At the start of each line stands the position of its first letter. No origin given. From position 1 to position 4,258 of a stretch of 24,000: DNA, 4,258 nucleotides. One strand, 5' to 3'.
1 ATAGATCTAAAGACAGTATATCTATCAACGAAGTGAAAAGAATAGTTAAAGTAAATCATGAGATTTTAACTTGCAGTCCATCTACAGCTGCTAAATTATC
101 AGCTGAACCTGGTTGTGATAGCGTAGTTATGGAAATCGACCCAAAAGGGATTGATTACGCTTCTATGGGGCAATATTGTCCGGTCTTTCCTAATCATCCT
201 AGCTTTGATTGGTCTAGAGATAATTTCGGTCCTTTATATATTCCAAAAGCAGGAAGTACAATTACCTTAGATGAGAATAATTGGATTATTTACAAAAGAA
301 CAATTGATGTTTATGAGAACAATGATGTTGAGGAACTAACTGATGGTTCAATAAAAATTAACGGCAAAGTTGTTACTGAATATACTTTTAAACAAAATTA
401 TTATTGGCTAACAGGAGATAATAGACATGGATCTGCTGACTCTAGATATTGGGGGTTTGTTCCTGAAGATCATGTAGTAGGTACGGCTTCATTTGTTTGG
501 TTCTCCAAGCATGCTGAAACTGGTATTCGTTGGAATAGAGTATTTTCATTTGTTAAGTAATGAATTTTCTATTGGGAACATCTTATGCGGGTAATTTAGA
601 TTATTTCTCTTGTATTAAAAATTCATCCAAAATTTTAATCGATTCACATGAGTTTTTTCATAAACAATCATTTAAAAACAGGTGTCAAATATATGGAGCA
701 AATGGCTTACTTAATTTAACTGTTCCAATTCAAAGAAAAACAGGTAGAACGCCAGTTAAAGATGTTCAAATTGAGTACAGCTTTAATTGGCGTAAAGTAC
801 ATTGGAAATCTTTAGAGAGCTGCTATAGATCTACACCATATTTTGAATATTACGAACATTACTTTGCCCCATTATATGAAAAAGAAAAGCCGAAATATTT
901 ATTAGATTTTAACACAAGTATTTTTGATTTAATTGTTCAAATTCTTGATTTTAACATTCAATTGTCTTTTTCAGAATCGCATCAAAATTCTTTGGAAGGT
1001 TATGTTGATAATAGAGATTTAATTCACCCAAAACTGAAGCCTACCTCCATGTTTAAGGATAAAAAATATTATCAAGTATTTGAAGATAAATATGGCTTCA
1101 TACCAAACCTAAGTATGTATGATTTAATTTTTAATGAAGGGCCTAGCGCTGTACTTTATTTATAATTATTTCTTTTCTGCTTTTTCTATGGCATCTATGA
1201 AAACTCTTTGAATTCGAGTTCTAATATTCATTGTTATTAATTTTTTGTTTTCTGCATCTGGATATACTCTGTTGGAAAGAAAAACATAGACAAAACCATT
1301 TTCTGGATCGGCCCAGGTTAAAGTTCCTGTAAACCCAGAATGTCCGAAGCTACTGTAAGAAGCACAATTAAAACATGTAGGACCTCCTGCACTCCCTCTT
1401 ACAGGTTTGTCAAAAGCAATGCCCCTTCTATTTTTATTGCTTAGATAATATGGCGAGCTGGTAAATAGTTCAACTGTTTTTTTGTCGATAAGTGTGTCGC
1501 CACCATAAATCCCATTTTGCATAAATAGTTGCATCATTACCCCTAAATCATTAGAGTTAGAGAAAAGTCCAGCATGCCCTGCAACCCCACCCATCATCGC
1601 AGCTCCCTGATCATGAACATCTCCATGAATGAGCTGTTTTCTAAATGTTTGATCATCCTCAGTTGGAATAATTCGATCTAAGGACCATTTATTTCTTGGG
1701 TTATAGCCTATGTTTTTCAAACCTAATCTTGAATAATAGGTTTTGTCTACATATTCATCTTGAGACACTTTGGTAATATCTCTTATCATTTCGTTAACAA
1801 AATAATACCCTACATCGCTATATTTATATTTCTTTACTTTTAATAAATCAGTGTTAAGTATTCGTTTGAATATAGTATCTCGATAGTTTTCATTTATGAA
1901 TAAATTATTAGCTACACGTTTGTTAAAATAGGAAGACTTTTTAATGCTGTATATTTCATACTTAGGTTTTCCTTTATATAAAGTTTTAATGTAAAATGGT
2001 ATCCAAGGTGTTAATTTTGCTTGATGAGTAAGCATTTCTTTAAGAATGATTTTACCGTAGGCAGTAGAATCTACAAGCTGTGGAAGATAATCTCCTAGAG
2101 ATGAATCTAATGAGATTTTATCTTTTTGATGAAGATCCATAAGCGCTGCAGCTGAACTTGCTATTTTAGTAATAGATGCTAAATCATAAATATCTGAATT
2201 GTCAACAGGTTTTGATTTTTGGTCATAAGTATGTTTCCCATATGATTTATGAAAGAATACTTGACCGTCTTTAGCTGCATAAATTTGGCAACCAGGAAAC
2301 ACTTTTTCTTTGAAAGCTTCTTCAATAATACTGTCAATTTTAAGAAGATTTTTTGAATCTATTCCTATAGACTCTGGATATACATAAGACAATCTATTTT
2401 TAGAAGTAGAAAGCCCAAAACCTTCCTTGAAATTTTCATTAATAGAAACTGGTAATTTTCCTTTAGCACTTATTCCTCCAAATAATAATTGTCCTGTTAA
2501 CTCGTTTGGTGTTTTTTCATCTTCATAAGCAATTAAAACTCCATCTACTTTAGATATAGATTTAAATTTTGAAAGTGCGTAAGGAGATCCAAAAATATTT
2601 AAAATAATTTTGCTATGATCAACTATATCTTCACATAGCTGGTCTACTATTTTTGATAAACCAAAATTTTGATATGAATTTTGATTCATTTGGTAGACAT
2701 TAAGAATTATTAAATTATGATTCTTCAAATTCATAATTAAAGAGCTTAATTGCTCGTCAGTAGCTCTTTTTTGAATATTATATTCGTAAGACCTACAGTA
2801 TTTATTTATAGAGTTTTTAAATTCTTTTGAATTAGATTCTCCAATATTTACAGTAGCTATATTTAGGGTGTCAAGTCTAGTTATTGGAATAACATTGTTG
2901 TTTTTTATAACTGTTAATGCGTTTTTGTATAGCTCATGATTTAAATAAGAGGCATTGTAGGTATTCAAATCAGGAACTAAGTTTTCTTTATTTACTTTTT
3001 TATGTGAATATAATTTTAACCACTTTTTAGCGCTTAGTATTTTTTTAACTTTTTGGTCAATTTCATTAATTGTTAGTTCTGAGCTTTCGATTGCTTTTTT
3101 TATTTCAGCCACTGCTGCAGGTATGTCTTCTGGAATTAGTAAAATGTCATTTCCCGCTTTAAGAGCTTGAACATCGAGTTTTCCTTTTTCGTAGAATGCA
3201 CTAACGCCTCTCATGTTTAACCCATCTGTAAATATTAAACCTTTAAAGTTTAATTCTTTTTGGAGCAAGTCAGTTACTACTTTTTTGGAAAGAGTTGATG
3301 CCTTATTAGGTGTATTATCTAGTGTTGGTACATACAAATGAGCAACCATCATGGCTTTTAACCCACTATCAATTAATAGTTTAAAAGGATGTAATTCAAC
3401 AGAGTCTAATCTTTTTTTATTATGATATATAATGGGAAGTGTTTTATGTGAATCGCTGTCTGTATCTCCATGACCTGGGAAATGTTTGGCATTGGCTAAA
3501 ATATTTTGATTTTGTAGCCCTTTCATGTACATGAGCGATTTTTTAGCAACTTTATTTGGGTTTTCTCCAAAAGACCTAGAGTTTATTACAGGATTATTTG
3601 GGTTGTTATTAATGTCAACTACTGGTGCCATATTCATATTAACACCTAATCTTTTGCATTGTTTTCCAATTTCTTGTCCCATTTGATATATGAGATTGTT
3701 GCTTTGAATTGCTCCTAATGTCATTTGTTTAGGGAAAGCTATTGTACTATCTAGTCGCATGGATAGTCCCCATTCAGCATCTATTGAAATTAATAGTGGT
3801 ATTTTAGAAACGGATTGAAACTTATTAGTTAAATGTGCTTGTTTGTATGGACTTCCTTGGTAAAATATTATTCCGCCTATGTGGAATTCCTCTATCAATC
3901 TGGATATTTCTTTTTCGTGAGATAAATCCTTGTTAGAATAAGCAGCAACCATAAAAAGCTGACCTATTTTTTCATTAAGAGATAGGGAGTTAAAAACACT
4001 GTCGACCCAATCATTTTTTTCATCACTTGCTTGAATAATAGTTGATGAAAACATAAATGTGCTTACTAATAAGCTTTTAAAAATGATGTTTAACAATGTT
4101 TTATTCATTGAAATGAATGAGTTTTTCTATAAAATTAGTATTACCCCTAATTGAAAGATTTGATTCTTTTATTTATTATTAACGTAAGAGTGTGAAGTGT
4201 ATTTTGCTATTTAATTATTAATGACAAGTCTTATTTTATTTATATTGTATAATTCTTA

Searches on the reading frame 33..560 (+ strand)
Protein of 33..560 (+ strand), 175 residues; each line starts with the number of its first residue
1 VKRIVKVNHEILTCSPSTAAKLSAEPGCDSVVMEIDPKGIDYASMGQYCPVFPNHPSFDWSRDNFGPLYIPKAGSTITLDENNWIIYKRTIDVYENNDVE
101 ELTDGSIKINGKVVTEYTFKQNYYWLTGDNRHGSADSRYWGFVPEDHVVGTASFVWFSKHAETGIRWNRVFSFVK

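Call 26: search_protein_families(library=pfam, proteins=[window:33-560:+], max_evalue=0.001)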
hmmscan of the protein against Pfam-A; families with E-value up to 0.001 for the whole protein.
window:33-560:+ (175 aa): 1 family
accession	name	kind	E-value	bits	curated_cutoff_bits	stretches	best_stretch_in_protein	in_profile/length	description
PF10502.14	Peptidase_S26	-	3.1e-13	50.5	22.9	1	91-157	99-168/168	Signal peptidase, peptidase S26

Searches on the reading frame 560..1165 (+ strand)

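Call 26: search_protein_families(library=pfam, proteins=[window:560-1165:+], max_evalue=0.001)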
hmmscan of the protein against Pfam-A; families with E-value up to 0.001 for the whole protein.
window:560-1165:+ (201 aa): 1 family
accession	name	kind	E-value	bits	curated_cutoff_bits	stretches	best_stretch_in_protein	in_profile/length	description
PF08889.16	WbqC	-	1.7e-32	113.5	21.3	1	12-141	7-136/218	WbqC-like protein family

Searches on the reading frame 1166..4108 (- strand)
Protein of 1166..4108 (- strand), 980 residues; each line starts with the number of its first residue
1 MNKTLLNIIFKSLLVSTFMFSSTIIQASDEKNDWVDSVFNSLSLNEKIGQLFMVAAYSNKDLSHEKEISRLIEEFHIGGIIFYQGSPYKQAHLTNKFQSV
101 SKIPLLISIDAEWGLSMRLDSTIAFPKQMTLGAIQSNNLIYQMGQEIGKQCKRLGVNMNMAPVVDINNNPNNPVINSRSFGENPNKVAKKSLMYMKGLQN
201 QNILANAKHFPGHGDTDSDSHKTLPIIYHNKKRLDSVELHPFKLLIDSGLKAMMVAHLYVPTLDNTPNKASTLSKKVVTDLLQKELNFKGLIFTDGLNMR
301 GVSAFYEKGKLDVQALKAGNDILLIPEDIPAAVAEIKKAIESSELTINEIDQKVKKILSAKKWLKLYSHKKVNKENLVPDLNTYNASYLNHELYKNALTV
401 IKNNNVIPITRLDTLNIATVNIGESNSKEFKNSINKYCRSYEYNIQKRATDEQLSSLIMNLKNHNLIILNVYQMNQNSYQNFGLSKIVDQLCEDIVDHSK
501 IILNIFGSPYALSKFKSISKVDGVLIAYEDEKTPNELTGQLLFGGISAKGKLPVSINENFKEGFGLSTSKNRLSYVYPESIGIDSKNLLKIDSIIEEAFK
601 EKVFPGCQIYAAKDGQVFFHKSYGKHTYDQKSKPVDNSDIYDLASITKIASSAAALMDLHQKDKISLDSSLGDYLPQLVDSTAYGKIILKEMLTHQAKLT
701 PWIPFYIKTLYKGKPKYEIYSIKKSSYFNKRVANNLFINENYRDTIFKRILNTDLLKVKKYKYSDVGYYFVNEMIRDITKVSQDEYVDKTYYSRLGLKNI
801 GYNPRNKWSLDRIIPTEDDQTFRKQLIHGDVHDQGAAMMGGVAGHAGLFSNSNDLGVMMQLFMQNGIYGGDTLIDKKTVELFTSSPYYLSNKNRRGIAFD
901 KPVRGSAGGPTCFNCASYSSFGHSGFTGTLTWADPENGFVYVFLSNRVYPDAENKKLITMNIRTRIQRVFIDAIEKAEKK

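Call 26: search_protein_families(library=pfam, proteins=[window:1166-4108:-], max_evalue=0.001)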
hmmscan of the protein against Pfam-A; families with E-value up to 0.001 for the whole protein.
window:1166-4108:- (980 aa): 3 families
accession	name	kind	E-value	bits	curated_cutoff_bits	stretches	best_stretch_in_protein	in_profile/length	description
PF00933.27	Glyco_hydro_3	-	1.3e-82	278.2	27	1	44-359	2-315/316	Glycosyl hydrolase family 3 N terminal domain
PF00144.29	Beta-lactamase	-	3.6e-34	118.9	27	1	592-955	2-318/329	Beta-lactamase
PF01915.27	Glyco_hydro_3_C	-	4.7e-06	27.2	31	1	400-584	3-199/200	Glycosyl hydrolase family 3 C-terminal domain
